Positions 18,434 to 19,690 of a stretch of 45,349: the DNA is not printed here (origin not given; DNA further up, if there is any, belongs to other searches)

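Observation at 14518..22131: ftsE-ftsX-[PAS kinase]-[REC-GGDEF regulator]-M23 peptidase-ctp-ctp: a two-component pair translationally chained inside the FtsEX-hydrolase module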

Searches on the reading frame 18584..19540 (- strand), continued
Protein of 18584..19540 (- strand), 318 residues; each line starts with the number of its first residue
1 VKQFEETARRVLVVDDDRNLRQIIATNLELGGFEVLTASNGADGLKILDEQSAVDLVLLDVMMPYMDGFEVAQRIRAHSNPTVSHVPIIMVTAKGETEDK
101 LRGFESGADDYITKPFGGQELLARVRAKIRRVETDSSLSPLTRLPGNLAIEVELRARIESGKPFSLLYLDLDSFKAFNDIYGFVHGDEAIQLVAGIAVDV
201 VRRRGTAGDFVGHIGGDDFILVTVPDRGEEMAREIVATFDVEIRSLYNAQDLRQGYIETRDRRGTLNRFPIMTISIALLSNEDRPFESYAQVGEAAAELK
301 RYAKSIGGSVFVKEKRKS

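Call 19: search_protein_representatives(protein=window:18584-19540:-)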
Query: 318 residues. Proteins with E-value up to 0.001 (for the whole library): 1062036; up to 1e-10: 291381; up to 1e-30: 6133. The best 150 are listed.
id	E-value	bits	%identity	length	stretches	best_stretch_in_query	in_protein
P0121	4.5e-113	393.8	40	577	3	9-317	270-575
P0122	5.1e-102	357.5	42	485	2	9-316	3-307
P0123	4.5e-101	354.4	36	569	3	9-316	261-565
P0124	6.9e-99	347.3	36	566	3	8-316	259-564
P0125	4.7e-98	344.5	43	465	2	9-316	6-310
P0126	6.6e-98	344.0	53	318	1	10-317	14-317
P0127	7.7e-97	340.5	42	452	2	9-316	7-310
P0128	4.0e-96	338.2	46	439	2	9-316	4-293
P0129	1.1e-95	336.7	39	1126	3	8-314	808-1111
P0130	1.1e-93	330.1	40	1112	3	10-316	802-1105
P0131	1.4e-93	329.9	36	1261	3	9-317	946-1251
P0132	4.7e-93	328.1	41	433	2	5-305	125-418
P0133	6.4e-93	327.6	35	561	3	8-317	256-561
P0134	1.9e-92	326.1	39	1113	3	8-314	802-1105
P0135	5.8e-91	321.2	41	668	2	9-316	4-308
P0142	7.9e-84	297.8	47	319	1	9-317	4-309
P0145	2.9e-83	296.0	45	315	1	1-316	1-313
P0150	1.4e-80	287.2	47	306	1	9-313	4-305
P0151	1.9e-80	286.7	46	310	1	10-316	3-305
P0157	1.2e-79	284.1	47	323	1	8-316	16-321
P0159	2.0e-79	283.4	47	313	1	10-317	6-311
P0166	1.2e-77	277.5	43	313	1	9-316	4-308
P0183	2.3e-75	270.0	44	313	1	8-317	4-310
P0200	3.1e-73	263.0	46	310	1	9-316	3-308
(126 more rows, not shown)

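Call 22: search_protein_families(library=pfam, proteins=[P0009, P0142, P0121, P0129, P0122], max_evalue=1)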
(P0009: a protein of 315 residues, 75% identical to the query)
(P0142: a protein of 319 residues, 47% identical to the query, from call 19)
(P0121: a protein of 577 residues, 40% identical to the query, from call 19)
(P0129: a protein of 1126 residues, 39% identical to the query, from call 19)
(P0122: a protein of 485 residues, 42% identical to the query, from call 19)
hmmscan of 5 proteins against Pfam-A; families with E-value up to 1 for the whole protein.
P0009 (315 aa): 7 families
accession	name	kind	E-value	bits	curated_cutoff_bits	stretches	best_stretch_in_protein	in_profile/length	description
PF00072.30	Response_reg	-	1.8e-35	121.9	30.2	1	11-123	1-111/111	Response regulator receiver domain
PF00990.26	GGDEF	-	1.8e-16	60.8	23.8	1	137-245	5-112/161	Diguanylate cyclase, GGDEF domain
PF23198.2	PDE8A_N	-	3.1e-06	27.6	29.6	1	8-96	10-99/147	PDE8A-like, N-terminal domain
PF20274.4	cREC_REC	-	0.014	16.5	27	1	11-93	2-76/88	Cyclic-phosphate processing Receiver domain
PF01877.22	RNA_binding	-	0.017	15.9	26.9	1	122-192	49-119/120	RNA binding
PF20161.5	VpsR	-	0.044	13.9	23.7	1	23-94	22-90/121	VpsR domain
PF22335.1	Cas10-Cmr2_palm2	-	0.074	13.6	27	1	209-301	55-124/133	Cas10/Cmr2, second palm domain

P0142 (319 aa): 3 families
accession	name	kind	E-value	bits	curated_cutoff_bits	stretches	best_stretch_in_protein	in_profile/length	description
PF00072.30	Response_reg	-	3e-29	101.9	30.2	1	6-118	1-111/111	Response regulator receiver domain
PF00990.26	GGDEF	-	4.5e-12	46.5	23.8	1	133-216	6-89/161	Diguanylate cyclase, GGDEF domain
PF02863.23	Arg_repressor_C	-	0.11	12.7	25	1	198-221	35-58/68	Arginine repressor, C-terminal domain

P0121 (577 aa): 3 families
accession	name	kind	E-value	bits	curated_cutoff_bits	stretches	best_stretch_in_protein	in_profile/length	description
PF00072.30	Response_reg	-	2.3e-72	240.7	30.2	3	272-384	1-111/111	Response regulator receiver domain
PF00990.26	GGDEF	-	1.6e-15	57.7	23.8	1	398-483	5-90/161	Diguanylate cyclase, GGDEF domain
PF23198.2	PDE8A_N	-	8.8e-05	22.9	29.6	1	272-343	13-85/147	PDE8A-like, N-terminal domain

P0129 (1126 aa): 16 families
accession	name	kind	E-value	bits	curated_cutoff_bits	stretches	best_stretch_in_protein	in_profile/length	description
PF00072.30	Response_reg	-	2e-77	256.9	30.2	3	811-923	1-111/111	Response regulator receiver domain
PF02518.31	HATPase_c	-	2.8e-27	95.8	26.4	1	553-666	1-110/111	Histidine kinase-, DNA gyrase B-, and HSP90-like ATPase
PF00512.31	HisKA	-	7.7e-18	64.8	26.9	1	441-508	2-66/66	His Kinase A (phospho-acceptor) domain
PF00990.26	GGDEF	-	1e-08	35.6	23.8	1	939-1038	7-109/161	Diguanylate cyclase, GGDEF domain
PF01590.32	GAF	-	5.9e-08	33.8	22.4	1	237-312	62-130/133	GAF domain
PF00989.32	PAS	-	3.5e-06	27.4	22.6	1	328-366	2-40/113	PAS fold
PF23198.2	PDE8A_N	-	6.7e-06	26.5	29.6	1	709-768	33-93/147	PDE8A-like, N-terminal domain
PF13188.13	PAS_8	-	1.7e-05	25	21.8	1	329-367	3-41/65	PAS domain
PF13185.12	GAF_2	-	2.1e-05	25.2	28.6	1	255-315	78-135/136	GAF domain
PF02310.24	B12-binding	-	0.0056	17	32.1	0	818-868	15-68/121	B12 binding domain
PF13426.13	PAS_9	-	0.0093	16.7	27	1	338-433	2-103/103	PAS domain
PF12860.13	PAS_7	-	0.012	16.2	27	1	333-368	1-36/115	PAS fold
PF08448.16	PAS_4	-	0.017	15.8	23.1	0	333-366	1-34/110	PAS fold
PF13492.12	GAF_3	-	0.11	13.3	27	0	269-315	84-127/129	GAF domain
PF10971.13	DUF2773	-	0.12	12.9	25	1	87-120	9-42/81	Protein of unknown function (DUF2773)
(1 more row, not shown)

P0122 (485 aa): 7 families
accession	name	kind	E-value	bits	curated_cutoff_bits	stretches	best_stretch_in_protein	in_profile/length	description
PF00072.30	Response_reg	-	1.3e-59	199.6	30.2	2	365-476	1-110/111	Response regulator receiver domain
PF00990.26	GGDEF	-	6.5e-15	55.7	23.8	1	132-215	6-89/161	Diguanylate cyclase, GGDEF domain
PF23198.2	PDE8A_N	-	2.7e-08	34.3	29.6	2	378-449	27-98/147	PDE8A-like, N-terminal domain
PF21695.3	GlnR_1st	-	1.2e-06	28.9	27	2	400-476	36-107/111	Transcription regulator GlnR, N-terminal domain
PF20274.4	cREC_REC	-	0.066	14.3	27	1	366-444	3-74/88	Cyclic-phosphate processing Receiver domain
PF13184.12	KH_5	-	0.068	13.8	27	0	3-26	40-63/69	NusA-like KH domain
PF02607.22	B12-binding_2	-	0.14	12.8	23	0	395-419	22-43/74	B12 binding domain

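Call 24: find_related_loci(query=A1, collection=genome_contigs, flank=10000)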
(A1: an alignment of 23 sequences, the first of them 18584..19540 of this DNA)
Query A1 (318 aa) in genome_contigs; peptide patterns used: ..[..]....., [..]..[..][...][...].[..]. (x = any residue, [..] = any of these).
600 stretches matched a pattern (row limit reached: there are more); 597 encode a relative of the query (tblastn E <= 1e-3); the best 80 are kept; 80 distinct loci.
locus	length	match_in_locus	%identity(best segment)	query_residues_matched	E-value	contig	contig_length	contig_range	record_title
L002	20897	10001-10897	46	10-311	7e-84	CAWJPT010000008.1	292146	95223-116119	MAG: uncultured bacterium isolate MFD02923.bin.2.92 genome assembly, contig: contig_26012, whole genome shotgun sequence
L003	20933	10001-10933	43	4-317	1e-78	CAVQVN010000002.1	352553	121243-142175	MAG: uncultured Actinomycetota bacterium isolate MFD09964.bin.1.364 genome assembly, contig: contig_20504, whole genome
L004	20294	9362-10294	41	6-318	2e-76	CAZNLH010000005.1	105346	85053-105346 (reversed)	MAG TPA_asm: uncultured Gemmatimonadota bacterium isolate binchicken_co172_241 genome assembly, contig: NODE_68_length_1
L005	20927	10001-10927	42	5-316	2e-75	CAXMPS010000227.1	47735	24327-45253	MAG: uncultured Gammaproteobacteria bacterium isolate 07C-BC-St03_bin.31.orig genome assembly, contig: k141_1891353, who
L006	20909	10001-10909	44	11-316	3e-81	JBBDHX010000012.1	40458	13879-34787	MAG: Actinomycetota bacterium isolate LejiaA_69_12 Lejia_A_1606_length_40458_cov_6, whole genome shotgun sequence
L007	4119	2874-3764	43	2-300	2e-71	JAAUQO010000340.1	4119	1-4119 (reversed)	MAG: Oscillochloris sp. isolate RM1_1_4 NODE_6257_length_4119_cov_3.885772, whole genome shotgun sequence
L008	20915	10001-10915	40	11-317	7e-71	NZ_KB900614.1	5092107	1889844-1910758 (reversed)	Salinispora mooreana strain DSM 45549 Salpac6DRAFT_scaffold1.1, whole genome shotgun sequence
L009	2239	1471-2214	42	68-317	3e-57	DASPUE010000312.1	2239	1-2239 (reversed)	MAG TPA_asm: Gemmatimonadales bacterium isolate SMAG_U12295 k141_1473168, whole genome shotgun sequence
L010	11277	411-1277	35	10-301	1e-54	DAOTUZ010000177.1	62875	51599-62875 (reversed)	MAG TPA_asm: Anaerolineae bacterium isolate F3_97 k223_99440, whole genome shotgun sequence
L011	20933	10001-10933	32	8-318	3e-54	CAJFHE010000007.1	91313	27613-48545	uncultured Clostridia bacterium isolate Chicken_16_mag_166 genome assembly, contig: MAGpy_11413_16_idba_bin_166_fascaffo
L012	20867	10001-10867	36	10-301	7e-54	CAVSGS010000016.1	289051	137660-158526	MAG: uncultured Chloroflexia bacterium isolate MFD05684.bin.2.179 genome assembly, contig: contig_38559, whole genome sh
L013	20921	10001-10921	34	10-318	2e-53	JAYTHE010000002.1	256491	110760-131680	MAG: Candidatus Omnitrophota bacterium isolate GFS_2494 GFS_2494_1, whole genome shotgun sequence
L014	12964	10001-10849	36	32-317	5e-53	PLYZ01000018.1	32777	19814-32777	MAG: Candidatus Dormiibacterota bacterium isolate palsa_870 73.20120700_P3D.214_contig_87401, whole genome shotgun seque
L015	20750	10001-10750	35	66-317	2e-52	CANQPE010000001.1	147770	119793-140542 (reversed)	MAG: uncultured Clostridia bacterium isolate Lapin-012__bin66 genome assembly, contig: Lapin-012__NODE_154_length_147770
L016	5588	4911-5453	47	139-317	1e-47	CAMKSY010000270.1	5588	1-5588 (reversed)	MAG: uncultured Pelosinus sp. isolate SRR12377472_bin.15_metawrap_v1.3_MAG genome assembly, contig: SRR12377472_3078, wh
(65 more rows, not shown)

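Call 30: search_protein_families(library=pfam, proteins=[L003:4901-6655:+, L003:6588-7202:+, L003:7202-8113:+, L003:7924-9324:+, L003:9343-10008:+, L003:11105-12217:+, L003:12202-12795:+, L003:12795-14006:+, L003:14003-14473:+, L003:14588-15349:+], max_evalue=0.0001)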
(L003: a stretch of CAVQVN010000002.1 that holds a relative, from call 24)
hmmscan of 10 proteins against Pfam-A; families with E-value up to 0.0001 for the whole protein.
L003:4901-6655:+ (584 aa): 1 family
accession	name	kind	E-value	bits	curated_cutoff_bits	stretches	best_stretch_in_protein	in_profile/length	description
PF17764.6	PriA_3primeBD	-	1.2e-15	57.5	22.7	1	5-86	7-91/96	3'DNA-binding domain (3'BD)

L003:6588-7202:+ (204 aa): 1 family
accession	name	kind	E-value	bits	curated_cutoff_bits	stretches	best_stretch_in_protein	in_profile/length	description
PF01327.26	Pep_deformylase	-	5.1e-43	146.8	22.8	1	42-186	2-154/156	Polypeptide deformylase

L003:7202-8113:+ (303 aa): 2 families
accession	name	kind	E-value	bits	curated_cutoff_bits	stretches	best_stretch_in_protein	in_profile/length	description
PF00551.24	Formyl_trans_N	-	1.9e-34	119.4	26.1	1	23-177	27-179/181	Formyl transferase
PF02911.23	Formyl_trans_C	-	1.5e-13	51.2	21.1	1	202-295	1-99/100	Formyl transferase, C-terminal domain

L003:7924-9324:+ (466 aa): 5 families
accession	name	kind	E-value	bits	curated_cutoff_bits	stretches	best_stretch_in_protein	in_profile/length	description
PF01189.24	Methyltr_RsmB-F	-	1.4e-39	136.3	27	1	285-428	3-151/199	16S rRNA methyltransferase RsmB/F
PF01029.23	NusB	-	8.1e-19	68.8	23.1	1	69-188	3-133/133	NusB family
PF13649.12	Methyltransf_25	-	1.6e-07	32.3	27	1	294-362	1-70/97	Methyltransferase domain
PF08241.18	Methyltransf_11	-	3.7e-06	27.9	21.2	0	296-362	2-66/95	Methyltransferase domain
PF13847.12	Methyltransf_31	-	4.5e-05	23.6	27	1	290-417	3-113/145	Methyltransferase domain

L003:9343-10008:+ (221 aa): 1 family
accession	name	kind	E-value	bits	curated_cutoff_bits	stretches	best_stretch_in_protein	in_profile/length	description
PF00834.25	Ribul_P_3_epim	-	5.4e-67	225.5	21.1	1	6-201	2-198/198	Ribulose-phosphate 3 epimerase family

L003:11105-12217:+ (370 aa): 3 families
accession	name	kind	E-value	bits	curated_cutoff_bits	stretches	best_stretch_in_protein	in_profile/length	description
PF01872.23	RibD_C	-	2.4e-40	138.9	24.1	1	161-358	1-196/197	RibD C-terminal domain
PF00383.29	dCMP_cyt_deam_1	-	2.9e-20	72.5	25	1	18-113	4-101/102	Cytidine and deoxycytidylate deaminase zinc-binding region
PF14437.12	MafB19-deam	-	6.5e-11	42.7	27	1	16-123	1-110/142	MafB19-like deaminase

L003:12202-12795:+ (197 aa): 1 family
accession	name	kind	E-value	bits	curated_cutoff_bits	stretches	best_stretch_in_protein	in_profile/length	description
PF00677.23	Lum_binding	-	6e-50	167.6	27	2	99-183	1-86/86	Lumazine binding domain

L003:12795-14006:+ (403 aa): 2 families
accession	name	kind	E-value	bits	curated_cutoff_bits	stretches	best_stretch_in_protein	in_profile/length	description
PF00926.24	DHBP_synthase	-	1.1e-82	276.6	26.4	1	7-197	2-191/191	3,4-dihydroxy-2-butanone 4-phosphate synthase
PF00925.25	GTP_cyclohydro2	-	6.7e-70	234.4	23.3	1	207-373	2-165/165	GTP cyclohydrolase II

L003:14003-14473:+ (156 aa): 1 family
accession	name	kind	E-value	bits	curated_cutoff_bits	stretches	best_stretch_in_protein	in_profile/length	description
PF00885.24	DMRL_synthase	-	3e-45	154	26.7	1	14-149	1-138/139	6,7-dimethyl-8-ribityllumazine synthase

L003:14588-15349:+ (253 aa): 2 families
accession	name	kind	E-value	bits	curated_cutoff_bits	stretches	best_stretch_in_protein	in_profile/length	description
PF00707.27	IF3_C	-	1.7e-32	111.7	34.8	1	98-181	2-85/86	Translation initiation factor IF-3, C-terminal domain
PF05198.21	IF3_N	-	3.3e-29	101.3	26.9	1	21-90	1-70/70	Translation initiation factor IF-3, N-terminal domain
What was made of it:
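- The family is unlinked to ftsEX elsewhere and sits in housekeeping contexts, for example between rpe and ribD in Actinomycetota (call 30).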

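Call 33: find_encoding_contigs(protein=P0090, flank=7000, max_places=1)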
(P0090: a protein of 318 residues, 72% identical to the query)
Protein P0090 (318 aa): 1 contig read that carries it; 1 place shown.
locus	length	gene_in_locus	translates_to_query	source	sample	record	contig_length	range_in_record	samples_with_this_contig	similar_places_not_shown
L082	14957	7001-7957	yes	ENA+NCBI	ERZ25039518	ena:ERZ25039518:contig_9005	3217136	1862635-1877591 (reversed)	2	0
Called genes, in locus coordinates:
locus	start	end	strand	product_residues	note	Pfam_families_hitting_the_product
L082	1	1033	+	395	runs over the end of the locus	PF02646:RmuC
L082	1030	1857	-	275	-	-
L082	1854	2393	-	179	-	PF00578:AhpC-TSA, PF08534:Redoxin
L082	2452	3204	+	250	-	PF05117:DUF695 (weak), PF06877:RraB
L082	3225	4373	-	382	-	PF02771:Acyl-CoA_dh_N, PF02770:Acyl-CoA_dh_M, PF00441:Acyl-CoA_dh_1, PF08028:Acyl-CoA_dh_2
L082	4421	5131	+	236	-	PF02463:SMC_N (faint), PF13191:AAA_16 (faint), PF00005:ABC_tran, PF13304:AAA_21 (weak)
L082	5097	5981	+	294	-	PF18075:FtsX_ECD, PF02687:FtsX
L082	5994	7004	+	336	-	PF00512:HisKA, PF02518:HATPase_c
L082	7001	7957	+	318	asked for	PF00072:Response_reg, PF00990:GGDEF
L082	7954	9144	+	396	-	PF24568:CC_PcsB, PF01551:Peptidase_M23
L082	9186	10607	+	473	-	PF17820:PDZ_6 (weak), PF03572:Peptidase_S41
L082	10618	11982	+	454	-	PF22694:CtpB_N-like (faint), PF00595:PDZ, PF13180:PDZ_2, PF17820:PDZ_6, PF03572:Peptidase_S41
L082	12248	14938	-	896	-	PF10150:RNase_E_G, PF20833:RNase_E_G_Thio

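Call 34: find_encoding_contigs(protein=P0009, flank=7000, max_places=1)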
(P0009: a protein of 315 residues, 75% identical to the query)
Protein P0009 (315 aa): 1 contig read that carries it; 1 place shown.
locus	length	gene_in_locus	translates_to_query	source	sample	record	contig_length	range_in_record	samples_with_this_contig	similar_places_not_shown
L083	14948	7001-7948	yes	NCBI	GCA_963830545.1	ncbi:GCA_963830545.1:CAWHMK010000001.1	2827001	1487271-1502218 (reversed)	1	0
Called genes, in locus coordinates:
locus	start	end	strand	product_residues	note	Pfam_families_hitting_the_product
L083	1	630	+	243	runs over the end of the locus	PF01738:DLH, PF00561:Abhydrolase_1 (faint)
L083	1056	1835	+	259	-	PF02646:RmuC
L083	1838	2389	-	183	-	PF00578:AhpC-TSA, PF08534:Redoxin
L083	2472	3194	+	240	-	PF05117:DUF695, PF06877:RraB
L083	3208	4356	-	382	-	PF02771:Acyl-CoA_dh_N, PF02770:Acyl-CoA_dh_M, PF00441:Acyl-CoA_dh_1, PF08028:Acyl-CoA_dh_2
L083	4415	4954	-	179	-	-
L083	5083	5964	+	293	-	PF18075:FtsX_ECD, PF02687:FtsX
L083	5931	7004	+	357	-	PF00512:HisKA, PF02518:HATPase_c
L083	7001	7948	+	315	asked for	PF23198:PDE8A_N (weak), PF00072:Response_reg, PF00990:GGDEF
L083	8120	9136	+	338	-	PF24568:CC_PcsB, PF01551:Peptidase_M23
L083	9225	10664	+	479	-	PF22694:CtpB_N-like (weak), PF03572:Peptidase_S41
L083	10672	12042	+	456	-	PF00595:PDZ, PF13180:PDZ_2, PF17820:PDZ_6, PF03572:Peptidase_S41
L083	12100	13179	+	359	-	PF01590:GAF, PF13185:GAF_2, PF13492:GAF_3 (weak), PF00990:GGDEF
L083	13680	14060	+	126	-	PF25872:HTH_77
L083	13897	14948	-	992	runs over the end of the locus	PF10150:RNase_E_G, PF20833:RNase_E_G_Thio (weak)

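Call 35: predict_structure(alignment_id=A1)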
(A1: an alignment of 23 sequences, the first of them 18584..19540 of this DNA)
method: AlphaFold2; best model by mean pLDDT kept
length: 318 residues; sequences in the alignment: 23
mean_pLDDT: 92.6   pTM: 0.67
mean pLDDT of the five models: 92.6, 92.5, 91.9, 91.8, 91.6
residues with pLDDT >= 90: 262; 70-90: 46; 50-70: 5; < 50: 5
segments of 3 or more residues with pLDDT < 50: 1-5
pLDDT, mean of each block of 10 residues (from residue 1): 57 97 97 97 96 91 95 93 90 87 94 94 93 79 90 94 97 96 96 97 92 96 97 98 97 95 94 98 93 95 95 84
secondary structure, 60 per line:
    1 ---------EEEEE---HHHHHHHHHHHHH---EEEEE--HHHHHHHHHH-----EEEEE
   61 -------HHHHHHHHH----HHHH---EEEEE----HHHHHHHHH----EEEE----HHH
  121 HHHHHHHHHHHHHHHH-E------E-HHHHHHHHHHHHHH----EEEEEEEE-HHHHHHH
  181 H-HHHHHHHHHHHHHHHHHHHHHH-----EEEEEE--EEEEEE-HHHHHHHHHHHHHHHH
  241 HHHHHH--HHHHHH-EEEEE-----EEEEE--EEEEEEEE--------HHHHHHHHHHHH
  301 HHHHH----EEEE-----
elements in order: E10-14 H18-30 E34-38 H41-50 E56-60 H68-76 H81-84 E88-92 H97-105 E110-113 H118-136 H147-160 E165-172 H174-181 H183-204 E210-215 E218-223 H225-246 H249-254 E256-260 E266-270 E273-280 H289-305 E310-313
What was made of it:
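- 18584..19540 (-): Response regulator (318 aa): receiver domain (phospho-acceptor D60), helical linker, and a variant GGDEF-fold domain with the motif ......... AF2 model with mean pLDDT 92.6 (call 35).
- On Diguanylate cyclase (GGDEF domain, PF00990): AF2 model with pLDDT 92.6 (call 35).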
